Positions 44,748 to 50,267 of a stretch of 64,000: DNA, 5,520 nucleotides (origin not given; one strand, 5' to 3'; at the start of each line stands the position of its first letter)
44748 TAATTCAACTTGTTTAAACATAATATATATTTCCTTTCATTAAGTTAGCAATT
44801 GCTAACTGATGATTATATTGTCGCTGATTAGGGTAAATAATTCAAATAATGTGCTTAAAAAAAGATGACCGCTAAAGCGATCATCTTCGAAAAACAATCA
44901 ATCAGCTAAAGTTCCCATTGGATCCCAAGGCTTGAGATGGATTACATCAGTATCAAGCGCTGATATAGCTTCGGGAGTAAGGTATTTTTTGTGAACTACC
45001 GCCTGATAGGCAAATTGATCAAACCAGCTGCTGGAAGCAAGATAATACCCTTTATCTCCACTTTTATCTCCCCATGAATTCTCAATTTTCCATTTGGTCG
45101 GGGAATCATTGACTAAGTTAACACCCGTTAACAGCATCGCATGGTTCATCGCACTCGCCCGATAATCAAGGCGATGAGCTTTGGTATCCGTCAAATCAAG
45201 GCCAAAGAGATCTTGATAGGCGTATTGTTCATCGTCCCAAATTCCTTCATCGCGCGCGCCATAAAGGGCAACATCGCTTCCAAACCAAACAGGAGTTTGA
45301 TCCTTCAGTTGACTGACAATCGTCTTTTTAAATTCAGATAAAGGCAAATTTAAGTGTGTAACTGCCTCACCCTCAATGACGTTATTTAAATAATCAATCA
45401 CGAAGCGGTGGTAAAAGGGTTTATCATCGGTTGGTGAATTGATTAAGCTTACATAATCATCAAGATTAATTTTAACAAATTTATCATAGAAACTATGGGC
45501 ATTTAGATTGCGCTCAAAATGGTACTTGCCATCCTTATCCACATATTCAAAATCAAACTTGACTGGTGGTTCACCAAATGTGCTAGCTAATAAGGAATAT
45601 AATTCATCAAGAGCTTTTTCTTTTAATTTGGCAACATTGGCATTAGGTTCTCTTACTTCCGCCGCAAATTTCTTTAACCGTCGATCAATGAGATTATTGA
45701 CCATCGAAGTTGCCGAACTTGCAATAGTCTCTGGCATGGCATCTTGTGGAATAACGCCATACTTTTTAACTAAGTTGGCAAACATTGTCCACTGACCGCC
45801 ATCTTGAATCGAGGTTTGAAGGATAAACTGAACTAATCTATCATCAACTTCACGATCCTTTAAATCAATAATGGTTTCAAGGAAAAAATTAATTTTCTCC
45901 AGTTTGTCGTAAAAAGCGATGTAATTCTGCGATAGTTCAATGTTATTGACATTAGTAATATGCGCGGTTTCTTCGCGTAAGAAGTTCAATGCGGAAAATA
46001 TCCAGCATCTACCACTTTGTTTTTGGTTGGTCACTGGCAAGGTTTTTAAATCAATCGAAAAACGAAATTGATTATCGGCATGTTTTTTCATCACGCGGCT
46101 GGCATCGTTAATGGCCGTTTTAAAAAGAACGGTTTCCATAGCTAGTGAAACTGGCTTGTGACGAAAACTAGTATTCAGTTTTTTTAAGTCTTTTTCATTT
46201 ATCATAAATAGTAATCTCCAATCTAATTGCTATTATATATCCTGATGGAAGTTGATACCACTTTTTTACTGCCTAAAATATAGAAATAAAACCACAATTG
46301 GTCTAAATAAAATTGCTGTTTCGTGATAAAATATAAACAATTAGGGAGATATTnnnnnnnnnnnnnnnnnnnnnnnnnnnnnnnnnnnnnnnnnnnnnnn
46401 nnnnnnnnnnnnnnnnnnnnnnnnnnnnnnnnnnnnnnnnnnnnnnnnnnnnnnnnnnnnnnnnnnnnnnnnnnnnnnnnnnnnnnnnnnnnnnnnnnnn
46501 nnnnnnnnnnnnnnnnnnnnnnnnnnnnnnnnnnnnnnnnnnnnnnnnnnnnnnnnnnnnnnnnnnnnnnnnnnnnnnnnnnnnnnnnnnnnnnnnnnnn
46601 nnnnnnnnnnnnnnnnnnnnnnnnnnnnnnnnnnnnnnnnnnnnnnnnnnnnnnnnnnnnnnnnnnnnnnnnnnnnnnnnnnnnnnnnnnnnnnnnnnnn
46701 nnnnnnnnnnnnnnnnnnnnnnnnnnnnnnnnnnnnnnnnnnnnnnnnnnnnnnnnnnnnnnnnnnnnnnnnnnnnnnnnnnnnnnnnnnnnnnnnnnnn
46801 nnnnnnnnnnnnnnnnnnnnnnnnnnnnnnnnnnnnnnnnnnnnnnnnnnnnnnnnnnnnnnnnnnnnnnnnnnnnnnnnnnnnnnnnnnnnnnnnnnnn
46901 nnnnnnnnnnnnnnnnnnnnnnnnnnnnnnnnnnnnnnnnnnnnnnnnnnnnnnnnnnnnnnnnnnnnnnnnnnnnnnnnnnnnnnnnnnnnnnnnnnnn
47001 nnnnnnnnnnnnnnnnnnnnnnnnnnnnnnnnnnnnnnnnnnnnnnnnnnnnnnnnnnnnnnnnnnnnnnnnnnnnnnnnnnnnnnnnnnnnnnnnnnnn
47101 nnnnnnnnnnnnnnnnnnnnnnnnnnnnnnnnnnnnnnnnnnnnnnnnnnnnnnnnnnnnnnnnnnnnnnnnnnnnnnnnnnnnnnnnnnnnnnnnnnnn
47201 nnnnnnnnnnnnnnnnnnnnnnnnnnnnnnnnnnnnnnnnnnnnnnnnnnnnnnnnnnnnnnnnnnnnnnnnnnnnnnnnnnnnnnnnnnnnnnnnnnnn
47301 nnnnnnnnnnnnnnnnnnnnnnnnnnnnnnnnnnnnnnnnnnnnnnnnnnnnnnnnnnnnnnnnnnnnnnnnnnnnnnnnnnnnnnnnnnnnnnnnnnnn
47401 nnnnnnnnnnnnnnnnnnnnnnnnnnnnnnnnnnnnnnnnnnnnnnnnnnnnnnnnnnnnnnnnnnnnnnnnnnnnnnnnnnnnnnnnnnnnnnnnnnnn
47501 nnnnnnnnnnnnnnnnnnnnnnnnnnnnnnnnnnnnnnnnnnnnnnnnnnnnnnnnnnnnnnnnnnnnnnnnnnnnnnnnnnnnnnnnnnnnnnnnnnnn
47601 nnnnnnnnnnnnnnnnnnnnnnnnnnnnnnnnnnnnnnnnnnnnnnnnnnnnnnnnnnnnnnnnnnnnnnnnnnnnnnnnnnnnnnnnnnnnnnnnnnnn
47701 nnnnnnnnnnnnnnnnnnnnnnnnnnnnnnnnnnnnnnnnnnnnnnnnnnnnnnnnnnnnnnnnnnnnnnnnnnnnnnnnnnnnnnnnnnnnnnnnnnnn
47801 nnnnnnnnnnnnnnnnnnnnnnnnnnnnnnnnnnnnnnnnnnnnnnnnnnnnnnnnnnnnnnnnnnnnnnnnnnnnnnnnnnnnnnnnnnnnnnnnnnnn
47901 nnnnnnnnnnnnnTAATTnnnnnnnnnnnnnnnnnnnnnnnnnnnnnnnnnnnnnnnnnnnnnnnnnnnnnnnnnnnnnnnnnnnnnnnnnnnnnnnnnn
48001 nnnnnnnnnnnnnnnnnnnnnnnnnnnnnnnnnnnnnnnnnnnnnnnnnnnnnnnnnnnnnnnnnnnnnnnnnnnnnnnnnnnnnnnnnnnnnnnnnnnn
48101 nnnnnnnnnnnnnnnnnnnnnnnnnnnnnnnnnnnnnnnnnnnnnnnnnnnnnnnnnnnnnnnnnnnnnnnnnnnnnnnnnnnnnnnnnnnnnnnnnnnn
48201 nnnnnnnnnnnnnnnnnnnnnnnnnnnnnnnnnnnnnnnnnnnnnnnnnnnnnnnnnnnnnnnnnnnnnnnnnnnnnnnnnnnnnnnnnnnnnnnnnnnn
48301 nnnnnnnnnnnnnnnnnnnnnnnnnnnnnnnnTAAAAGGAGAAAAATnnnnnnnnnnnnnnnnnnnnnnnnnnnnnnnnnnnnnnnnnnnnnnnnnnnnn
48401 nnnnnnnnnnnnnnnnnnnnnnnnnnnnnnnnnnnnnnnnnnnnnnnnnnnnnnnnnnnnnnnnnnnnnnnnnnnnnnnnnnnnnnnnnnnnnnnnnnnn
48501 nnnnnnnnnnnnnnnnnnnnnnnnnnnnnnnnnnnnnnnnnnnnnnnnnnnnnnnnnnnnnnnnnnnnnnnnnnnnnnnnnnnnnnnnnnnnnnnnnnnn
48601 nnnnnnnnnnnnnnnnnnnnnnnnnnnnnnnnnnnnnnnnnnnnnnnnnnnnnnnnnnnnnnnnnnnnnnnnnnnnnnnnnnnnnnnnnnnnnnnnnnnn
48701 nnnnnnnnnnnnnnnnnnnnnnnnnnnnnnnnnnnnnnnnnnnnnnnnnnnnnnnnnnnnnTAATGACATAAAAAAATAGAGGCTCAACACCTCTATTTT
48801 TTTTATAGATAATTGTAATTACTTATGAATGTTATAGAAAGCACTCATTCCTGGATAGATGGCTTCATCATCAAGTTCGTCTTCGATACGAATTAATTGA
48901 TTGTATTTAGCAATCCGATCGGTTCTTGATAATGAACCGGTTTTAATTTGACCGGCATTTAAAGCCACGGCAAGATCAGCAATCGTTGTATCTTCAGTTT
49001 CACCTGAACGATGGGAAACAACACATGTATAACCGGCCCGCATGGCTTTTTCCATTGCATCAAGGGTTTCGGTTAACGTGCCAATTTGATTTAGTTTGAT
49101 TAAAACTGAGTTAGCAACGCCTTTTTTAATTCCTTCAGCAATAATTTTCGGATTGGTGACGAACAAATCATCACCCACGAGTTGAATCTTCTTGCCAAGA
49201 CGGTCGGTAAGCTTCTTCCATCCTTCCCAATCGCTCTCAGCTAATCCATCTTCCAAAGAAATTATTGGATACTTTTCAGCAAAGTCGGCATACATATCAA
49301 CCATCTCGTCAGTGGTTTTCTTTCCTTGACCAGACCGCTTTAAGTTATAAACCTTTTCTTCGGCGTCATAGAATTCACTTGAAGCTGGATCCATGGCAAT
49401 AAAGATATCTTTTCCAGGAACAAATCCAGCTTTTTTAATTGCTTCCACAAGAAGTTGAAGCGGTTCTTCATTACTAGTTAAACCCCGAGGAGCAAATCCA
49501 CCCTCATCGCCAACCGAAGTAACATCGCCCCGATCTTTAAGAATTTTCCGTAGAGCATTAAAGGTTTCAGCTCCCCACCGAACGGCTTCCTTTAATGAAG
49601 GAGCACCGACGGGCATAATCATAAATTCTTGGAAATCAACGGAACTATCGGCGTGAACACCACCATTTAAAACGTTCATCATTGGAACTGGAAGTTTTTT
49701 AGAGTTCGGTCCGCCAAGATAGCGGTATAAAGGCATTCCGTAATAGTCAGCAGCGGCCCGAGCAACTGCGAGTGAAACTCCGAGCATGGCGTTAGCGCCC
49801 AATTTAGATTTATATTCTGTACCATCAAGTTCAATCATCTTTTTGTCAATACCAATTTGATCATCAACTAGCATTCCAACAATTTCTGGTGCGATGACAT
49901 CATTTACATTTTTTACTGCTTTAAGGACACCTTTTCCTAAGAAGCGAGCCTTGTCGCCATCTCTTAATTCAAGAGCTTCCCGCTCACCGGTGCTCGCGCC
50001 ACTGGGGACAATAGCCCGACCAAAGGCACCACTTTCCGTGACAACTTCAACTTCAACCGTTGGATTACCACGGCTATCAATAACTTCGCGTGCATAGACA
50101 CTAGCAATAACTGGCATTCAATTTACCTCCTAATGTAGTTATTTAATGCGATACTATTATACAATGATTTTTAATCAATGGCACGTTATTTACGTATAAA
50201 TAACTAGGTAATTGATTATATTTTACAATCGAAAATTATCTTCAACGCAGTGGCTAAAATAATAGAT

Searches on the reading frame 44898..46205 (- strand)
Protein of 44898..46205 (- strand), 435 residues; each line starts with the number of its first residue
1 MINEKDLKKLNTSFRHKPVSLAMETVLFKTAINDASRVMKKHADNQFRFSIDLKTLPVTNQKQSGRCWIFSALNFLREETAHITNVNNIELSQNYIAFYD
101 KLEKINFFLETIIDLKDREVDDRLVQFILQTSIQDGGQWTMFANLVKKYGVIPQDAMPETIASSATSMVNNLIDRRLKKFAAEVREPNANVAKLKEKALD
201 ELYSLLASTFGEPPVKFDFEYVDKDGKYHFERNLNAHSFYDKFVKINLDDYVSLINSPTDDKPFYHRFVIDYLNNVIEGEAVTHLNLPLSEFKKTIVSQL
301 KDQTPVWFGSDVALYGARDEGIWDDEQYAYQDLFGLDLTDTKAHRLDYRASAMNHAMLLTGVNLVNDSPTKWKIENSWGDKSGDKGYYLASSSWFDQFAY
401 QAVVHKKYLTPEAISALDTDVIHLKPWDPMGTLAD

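Call 39: search_protein_families(library=pfam, proteins=[window:44898-46205:-], max_evalue=0.001)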
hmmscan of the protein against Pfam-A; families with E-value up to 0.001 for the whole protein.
window:44898-46205:- (435 aa): 2 families
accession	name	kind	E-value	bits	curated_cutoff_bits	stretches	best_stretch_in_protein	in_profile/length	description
PF03051.21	Peptidase_C1_2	-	8.3e-156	519.6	22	1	2-431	2-438/438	Peptidase C1-like family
PF00112.29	Peptidase_C1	-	2.3e-09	38.1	20.7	1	350-389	163-201/220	Papain family cysteine protease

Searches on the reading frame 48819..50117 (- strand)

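Call 60: search_protein_families(library=ncbifam, proteins=[window:48819-50117:-], max_evalue=0.00001)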
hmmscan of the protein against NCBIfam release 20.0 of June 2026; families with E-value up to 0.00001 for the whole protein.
window:48819-50117:- (432 aa): 2 families
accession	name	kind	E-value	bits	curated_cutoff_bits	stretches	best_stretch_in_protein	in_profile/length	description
TIGR01060.2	eno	equivalog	1.2e-209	696.3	300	1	4-429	1-424/425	phosphopyruvate hydratase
NF006223.0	PRK08350.1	equivalog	3.1e-28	99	624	1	1-151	1-136/341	hypothetical protein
